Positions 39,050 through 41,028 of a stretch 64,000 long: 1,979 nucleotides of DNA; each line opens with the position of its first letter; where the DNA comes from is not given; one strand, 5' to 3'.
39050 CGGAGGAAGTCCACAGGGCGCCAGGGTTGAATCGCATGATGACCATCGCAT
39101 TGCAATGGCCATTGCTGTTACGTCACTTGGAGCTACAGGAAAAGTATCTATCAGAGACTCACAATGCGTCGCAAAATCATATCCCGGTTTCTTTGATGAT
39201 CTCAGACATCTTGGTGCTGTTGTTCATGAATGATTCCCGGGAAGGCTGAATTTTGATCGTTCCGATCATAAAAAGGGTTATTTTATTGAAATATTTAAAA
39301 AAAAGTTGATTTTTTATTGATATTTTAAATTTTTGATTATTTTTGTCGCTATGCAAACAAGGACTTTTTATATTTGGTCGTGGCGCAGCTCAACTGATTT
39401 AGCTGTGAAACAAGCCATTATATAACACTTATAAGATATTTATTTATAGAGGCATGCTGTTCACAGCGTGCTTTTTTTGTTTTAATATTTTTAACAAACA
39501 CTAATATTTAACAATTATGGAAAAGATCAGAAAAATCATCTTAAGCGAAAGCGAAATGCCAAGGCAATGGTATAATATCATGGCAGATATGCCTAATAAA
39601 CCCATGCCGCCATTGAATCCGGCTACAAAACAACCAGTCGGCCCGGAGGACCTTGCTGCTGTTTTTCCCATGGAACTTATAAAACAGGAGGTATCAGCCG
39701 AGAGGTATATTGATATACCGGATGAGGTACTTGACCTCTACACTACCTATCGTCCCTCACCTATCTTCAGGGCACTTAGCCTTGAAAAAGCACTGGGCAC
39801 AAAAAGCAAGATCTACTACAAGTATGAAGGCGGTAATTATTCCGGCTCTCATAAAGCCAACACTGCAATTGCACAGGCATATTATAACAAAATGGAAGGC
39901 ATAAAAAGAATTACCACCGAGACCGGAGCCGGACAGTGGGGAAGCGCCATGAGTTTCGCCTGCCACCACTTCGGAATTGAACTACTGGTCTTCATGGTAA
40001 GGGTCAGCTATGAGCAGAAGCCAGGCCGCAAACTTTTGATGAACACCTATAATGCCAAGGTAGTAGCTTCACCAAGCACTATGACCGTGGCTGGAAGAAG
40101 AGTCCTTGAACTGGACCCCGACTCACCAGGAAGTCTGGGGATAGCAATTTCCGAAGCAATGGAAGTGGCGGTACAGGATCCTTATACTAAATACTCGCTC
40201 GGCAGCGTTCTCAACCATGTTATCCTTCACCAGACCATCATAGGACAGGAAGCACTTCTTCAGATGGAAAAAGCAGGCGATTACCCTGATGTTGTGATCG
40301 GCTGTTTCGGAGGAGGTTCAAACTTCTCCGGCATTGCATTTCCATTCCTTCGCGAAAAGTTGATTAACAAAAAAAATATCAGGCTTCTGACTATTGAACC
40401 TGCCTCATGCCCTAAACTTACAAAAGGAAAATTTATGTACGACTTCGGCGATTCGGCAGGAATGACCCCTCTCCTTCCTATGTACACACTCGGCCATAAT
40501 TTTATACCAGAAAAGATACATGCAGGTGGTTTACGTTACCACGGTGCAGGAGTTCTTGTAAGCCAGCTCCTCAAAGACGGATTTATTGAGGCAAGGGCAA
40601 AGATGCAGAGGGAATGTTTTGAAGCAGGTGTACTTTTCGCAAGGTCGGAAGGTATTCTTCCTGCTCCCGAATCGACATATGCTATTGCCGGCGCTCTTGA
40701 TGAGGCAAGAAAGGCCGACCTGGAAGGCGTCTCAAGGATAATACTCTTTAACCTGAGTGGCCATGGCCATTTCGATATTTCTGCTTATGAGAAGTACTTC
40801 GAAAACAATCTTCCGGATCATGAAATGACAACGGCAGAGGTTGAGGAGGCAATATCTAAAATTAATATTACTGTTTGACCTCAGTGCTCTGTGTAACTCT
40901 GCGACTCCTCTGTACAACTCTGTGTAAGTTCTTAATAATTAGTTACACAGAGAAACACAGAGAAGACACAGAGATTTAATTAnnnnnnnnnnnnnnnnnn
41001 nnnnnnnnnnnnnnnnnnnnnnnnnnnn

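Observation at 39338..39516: Complete trpL-style attenuator (leader with WSW, 1:2 / 2:3 / 3:4 pairings) controlling a solitary trpB2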

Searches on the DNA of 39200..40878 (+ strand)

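Call 4: search_rna_families(source=window, start=39200, end=39560, threshold=evalue, max_evalue=10, show_alignments=3)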
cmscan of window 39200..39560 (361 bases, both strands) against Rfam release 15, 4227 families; matches with E-value up to 10: 15.
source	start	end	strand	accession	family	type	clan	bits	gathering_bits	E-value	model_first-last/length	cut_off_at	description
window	39331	39458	+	RF01692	Bacteroid-trp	Cis-reg; leader;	-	27.6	49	0.4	1-131/131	no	Bacteroidete tryptophan peptide leader RNA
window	39433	39529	+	RF02629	RmaA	Gene; sRNA;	-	23.3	57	0.068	1-113/113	no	Regulator of motility and amylovoran A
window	39364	39477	+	RF02607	AbsR25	Gene; sRNA;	-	19.1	47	0.5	1-164/164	no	Acinetobacter sRNA 25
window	39327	39481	+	RF00515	PyrR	Cis-reg;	-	18.4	54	3.4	1-115/115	no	PyrR binding site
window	39370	39493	+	RF02579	tsr26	Gene; sRNA;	-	17.9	141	3.5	1-122/122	no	S. aureus tsr26 small RNA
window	39461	39490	-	RF02925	6A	Gene; sRNA;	-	16.1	41.2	2.8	1-52/52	no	6A RNA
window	39377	39458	+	RF00314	snoZ182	Gene; snRNA; snoRNA; CD-box;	-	15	80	5.9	1-92/92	no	Small nucleolar RNA Z182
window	39373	39479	+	RF00513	Trp_leader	Cis-reg; leader;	-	14.6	41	2.8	1-100/100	no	Tryptophan operon leader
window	39479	39528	-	RF02956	DUF2693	Gene; sRNA;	-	13.7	81.3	2.4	1-165/165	no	DUF2693 RNA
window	39369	39446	-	RF02086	Yar_2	Gene; lncRNA;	-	13.5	50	1.6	1-74/74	no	Yellow-achaete intergenic RNA conserved region 2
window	39455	39515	-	RF01898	mir-363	Gene; miRNA;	CL00110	12.9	58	5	1-80/80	no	mir-363 microRNA precursor family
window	39448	39555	-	RF02503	Atu_C9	Gene; sRNA;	-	11.1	40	0.81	67-192/192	no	Rhizobiales sRNA Atu_C9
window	39452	39560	+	RF02032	GOLLD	Gene;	-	10.1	150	2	1-137/416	3'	Giant, ornate, lake- and Lactobacillales-derived (GOLLD) RNA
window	39390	39476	+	RF02503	Atu_C9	Gene; sRNA;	-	7.4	40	8.9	92-192/192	no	Rhizobiales sRNA Atu_C9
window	39286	39394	+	RF01295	SCARNA7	Gene; snRNA; snoRNA; scaRNA;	-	7.2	65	9.3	1-330/330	no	Small Cajal body-specific RNA 7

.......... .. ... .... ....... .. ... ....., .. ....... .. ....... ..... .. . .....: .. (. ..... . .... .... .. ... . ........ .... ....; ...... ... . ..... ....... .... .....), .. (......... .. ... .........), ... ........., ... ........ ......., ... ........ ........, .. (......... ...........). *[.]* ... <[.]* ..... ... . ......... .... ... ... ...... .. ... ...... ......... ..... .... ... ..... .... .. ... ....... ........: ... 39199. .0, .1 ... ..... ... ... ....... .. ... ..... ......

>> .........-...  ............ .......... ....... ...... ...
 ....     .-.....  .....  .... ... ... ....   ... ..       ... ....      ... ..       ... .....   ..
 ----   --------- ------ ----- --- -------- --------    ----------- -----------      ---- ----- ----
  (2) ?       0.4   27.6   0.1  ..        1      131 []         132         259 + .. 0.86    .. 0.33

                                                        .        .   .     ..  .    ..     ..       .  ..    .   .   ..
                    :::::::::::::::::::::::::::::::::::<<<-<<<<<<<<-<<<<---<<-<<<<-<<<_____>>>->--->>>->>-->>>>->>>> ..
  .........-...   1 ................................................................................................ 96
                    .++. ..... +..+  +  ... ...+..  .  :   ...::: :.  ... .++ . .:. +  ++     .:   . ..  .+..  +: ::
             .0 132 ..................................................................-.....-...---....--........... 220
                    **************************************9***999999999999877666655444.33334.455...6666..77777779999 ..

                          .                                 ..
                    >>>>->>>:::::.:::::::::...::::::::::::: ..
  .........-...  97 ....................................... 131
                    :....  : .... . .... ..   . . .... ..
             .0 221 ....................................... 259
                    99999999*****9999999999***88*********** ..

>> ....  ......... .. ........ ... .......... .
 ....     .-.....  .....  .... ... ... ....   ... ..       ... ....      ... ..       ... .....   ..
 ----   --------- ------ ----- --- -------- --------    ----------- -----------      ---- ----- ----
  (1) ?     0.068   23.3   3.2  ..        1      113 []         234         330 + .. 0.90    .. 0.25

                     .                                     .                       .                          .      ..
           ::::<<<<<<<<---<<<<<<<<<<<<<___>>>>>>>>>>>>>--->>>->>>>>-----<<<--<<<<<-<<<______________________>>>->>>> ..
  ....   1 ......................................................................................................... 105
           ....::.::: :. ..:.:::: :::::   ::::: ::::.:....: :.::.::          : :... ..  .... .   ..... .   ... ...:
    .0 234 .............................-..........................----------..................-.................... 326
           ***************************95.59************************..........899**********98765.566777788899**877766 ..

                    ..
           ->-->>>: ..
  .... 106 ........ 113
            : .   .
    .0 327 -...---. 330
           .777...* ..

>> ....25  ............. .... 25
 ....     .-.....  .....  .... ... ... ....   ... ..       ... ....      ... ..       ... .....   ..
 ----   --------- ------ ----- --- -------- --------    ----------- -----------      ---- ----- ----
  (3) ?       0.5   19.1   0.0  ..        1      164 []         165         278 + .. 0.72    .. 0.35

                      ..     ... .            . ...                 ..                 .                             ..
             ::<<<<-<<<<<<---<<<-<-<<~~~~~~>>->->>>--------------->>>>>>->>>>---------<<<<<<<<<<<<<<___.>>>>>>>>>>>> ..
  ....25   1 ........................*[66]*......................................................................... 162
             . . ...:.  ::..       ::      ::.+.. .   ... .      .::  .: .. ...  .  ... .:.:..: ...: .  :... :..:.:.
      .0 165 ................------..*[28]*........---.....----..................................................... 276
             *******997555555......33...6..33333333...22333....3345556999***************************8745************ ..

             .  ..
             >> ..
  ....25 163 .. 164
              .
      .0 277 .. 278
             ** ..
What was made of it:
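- On Rfam RF01692 Bacteroid-trp: The window scores 27.6 bits, E = 0.4 (call 4).
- On Classical ribosome-mediated attenuator (trpL type; Rfam RF00513): The window scores 14.6 bits (call 4).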

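Call 40: search_rna_families(sources=[L008, L025, L035, L036, L049, L057, L063, L069, L070, L072, L076, L077, L078, L079, L026, L044], threshold=gathering)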
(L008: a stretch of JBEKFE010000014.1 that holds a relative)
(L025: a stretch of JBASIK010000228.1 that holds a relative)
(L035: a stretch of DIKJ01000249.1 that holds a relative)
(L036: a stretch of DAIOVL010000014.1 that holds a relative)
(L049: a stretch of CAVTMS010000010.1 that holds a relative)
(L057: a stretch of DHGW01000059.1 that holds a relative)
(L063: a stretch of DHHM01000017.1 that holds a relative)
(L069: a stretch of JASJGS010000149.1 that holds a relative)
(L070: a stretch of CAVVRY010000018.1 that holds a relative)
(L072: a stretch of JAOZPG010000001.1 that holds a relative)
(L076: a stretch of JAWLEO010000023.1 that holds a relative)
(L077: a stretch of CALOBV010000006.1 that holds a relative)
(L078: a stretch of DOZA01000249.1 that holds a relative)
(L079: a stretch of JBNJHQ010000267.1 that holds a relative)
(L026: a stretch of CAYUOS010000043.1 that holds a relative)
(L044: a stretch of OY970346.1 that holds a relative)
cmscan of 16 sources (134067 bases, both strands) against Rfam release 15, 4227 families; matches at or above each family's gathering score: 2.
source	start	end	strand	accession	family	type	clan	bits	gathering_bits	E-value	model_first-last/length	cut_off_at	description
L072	3004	3076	-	RF00005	tRNA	Gene; tRNA;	CL00001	64.3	29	2.4e-11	1-71/71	no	tRNA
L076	994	1066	+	RF00005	tRNA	Gene; tRNA;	CL00001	63.7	29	3.5e-11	1-71/71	no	tRNA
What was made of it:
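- On Rfam RF01692 Bacteroid-trp: There were no hits at gathering threshold in 16 diverse trpB2 loci (call 40).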

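Call 41: search_rna_families(sources=[L035, L049, L072, L076, L077, L078, L079], threshold=evalue, max_evalue=1)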
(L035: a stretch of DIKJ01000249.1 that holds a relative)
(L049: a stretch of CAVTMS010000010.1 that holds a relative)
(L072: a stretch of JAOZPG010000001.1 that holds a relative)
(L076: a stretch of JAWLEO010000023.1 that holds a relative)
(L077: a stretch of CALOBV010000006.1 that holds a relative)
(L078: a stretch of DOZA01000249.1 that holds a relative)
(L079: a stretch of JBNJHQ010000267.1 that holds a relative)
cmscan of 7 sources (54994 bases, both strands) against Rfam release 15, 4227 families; matches with E-value up to 1: 26.
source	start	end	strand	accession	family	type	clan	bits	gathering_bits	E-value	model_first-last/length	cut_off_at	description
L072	3004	3076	-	RF00005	tRNA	Gene; tRNA;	CL00001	64.3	29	9.9e-12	1-71/71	no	tRNA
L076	994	1066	+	RF00005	tRNA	Gene; tRNA;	CL00001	63.7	29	1.4e-11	1-71/71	no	tRNA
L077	3809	3933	+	RF01692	Bacteroid-trp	Cis-reg; leader;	-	40.4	49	0.27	1-131/131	no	Bacteroidete tryptophan peptide leader RNA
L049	3861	3965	+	RF00513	Trp_leader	Cis-reg; leader;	-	39.3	41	0.00014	1-100/100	no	Tryptophan operon leader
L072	3857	3968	+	RF00513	Trp_leader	Cis-reg; leader;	-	35.3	41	0.0015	1-100/100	no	Tryptophan operon leader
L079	644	758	-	RF00121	MicC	Gene; sRNA;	-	34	90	0.3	1-123/123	no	MicC RNA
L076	3915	4031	-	RF00121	MicC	Gene; sRNA;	-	32.9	90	0.5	1-123/123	no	MicC RNA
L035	3852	3959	+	RF00513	Trp_leader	Cis-reg; leader;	-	32.3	41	0.0094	1-100/100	no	Tryptophan operon leader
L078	2915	3011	+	RF00506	Thr_leader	Cis-reg; leader;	-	31.7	55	0.045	1-118/118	no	Threonine operon leader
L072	3932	4029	-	RF01859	Phe_leader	Cis-reg; leader;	-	31.6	55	0.22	1-125/125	no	Phenylalanine leader peptide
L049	1215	1293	-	RF00909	mir-883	Gene; miRNA;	-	29.6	85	0.053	1-77/77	no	mir-883 microRNA precursor family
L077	3922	4002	-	RF02503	Atu_C9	Gene; sRNA;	-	29.5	40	0.00068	111-192/192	no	Rhizobiales sRNA Atu_C9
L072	3916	3994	-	RF01770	rimP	Cis-reg; leader;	-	29.3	47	0.94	1-102/102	no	Gammaprotebacteria rimP leader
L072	3821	3972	+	RF02079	STnc180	Gene; sRNA;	-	29.2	50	0.089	1-208/208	no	Enterobacterial sRNA STnc180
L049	1224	1304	-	RF03839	MIR2599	Gene; miRNA;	-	28.5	120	0.24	1-132/132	no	MIR2599 microRNA precursor family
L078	2902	3010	+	RF00513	Trp_leader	Cis-reg; leader;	-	28.4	41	0.1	1-100/100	no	Tryptophan operon leader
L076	3901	3959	+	RF00506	Thr_leader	Cis-reg; leader;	-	28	55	0.35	1-118/118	no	Threonine operon leader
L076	3926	4019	-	RF02503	Atu_C9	Gene; sRNA;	-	26.2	40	0.006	68-192/192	no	Rhizobiales sRNA Atu_C9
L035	8698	8812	-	RF00065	snoR9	Gene; snRNA; snoRNA; CD-box;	CL00132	25.7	90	0.06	1-128/128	no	Small nucleolar RNA snoR9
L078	2831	3014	+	RF02079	STnc180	Gene; sRNA;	-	25.7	50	0.62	1-208/208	no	Enterobacterial sRNA STnc180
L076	3848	3958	+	RF00513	Trp_leader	Cis-reg; leader;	-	25.4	41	0.61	1-100/100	no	Tryptophan operon leader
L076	1062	1198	-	RF00558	L20_leader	Cis-reg; leader;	-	25.2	58.7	0.94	1-127/127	no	Ribosomal protein L20 leader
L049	6252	6317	+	RF02275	Hammerhead_HH9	Gene; ribozyme;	CL00010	24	52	0.13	1-77/77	no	Hammerhead ribozyme HH9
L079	653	688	-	RF02503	Atu_C9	Gene; sRNA;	-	23.2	40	0.044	157-192/192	no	Rhizobiales sRNA Atu_C9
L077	5205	5413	-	RF02091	DAOA-AS1_2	Gene; lncRNA;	-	21.6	43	0.91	1-205/205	no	DAOA antisense RNA 1 conserved region 2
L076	1065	1362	-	RF00018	CsrB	Gene; sRNA;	CL00106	19.6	71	0.21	1-356/356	no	CsrB/RsmB RNA family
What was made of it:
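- On Rfam RF01692 Bacteroid-trp: The best sub-threshold score is 40.4 bits, in L077 (call 41).
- On Classical ribosome-mediated attenuator (trpL type; Rfam RF00513): The best relative, L049, scores 39.3 bits, E = 1.4e-4 (call 41).
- On T-box / TRAP-type Trp sensing (considered as alternatives): No T-box or other sensor hit appears at E up to 10 (calls 4, 41).
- Closest known: Bacteroid-trp leader. Different: None of 16 diverse trpB2 leaders reaches it, and the best scores 40.4 (calls 4, 40, 41).
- Sub-threshold hits are to RF01692 and RF00513 and nothing else that makes sense (calls 4, 41).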

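Call 53: search_rna_families(sources=[L089, L091, L092, L098, L103, L104, L111, L113, L114, L118], threshold=gathering)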
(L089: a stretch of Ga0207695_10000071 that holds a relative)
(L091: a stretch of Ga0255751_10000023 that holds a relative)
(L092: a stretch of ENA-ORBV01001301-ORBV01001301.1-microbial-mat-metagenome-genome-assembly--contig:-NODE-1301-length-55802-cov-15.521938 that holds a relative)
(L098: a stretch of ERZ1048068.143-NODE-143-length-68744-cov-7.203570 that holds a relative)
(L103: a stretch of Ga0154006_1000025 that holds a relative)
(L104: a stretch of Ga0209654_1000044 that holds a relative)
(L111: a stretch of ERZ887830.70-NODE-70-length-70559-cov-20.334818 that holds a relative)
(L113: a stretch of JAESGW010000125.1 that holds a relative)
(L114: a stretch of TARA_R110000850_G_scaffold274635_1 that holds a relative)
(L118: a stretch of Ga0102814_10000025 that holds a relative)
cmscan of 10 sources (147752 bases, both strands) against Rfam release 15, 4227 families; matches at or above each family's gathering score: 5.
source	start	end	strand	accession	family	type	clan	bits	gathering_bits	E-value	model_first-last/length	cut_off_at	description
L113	3768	3896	+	RF01692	Bacteroid-trp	Cis-reg; leader;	-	77.2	49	1.2e-07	1-131/131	no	Bacteroidete tryptophan peptide leader RNA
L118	3679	3806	+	RF01692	Bacteroid-trp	Cis-reg; leader;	-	75.5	49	2.6e-07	1-131/131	no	Bacteroidete tryptophan peptide leader RNA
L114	3711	3836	+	RF01692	Bacteroid-trp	Cis-reg; leader;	-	65.4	49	1.9e-05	1-131/131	no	Bacteroidete tryptophan peptide leader RNA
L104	3896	4012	+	RF01692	Bacteroid-trp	Cis-reg; leader;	-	56.1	49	0.00095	1-131/131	no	Bacteroidete tryptophan peptide leader RNA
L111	3896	4012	+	RF01692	Bacteroid-trp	Cis-reg; leader;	-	56.1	49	0.00095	1-131/131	no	Bacteroidete tryptophan peptide leader RNA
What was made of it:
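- On Rfam RF01692 Bacteroid-trp: As a positive control, the model scores 56-77 bits on canonical trpE-operon leaders (call 53).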

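Call 54: build_rna_model(alignment_id=A1, structure=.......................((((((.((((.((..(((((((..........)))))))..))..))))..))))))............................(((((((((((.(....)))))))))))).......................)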
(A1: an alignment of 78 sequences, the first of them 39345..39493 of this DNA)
Model R1 built from alignment A1 (78 sequences, 161 columns); structure: as given.
model positions 150; base pairs 31; branch points 1; effective number of sequences 3.51; information 0.59 bits per position. Calibrated on 0.2 Mb of random sequence (short: E-values are rough).
structure used (alignment columns):
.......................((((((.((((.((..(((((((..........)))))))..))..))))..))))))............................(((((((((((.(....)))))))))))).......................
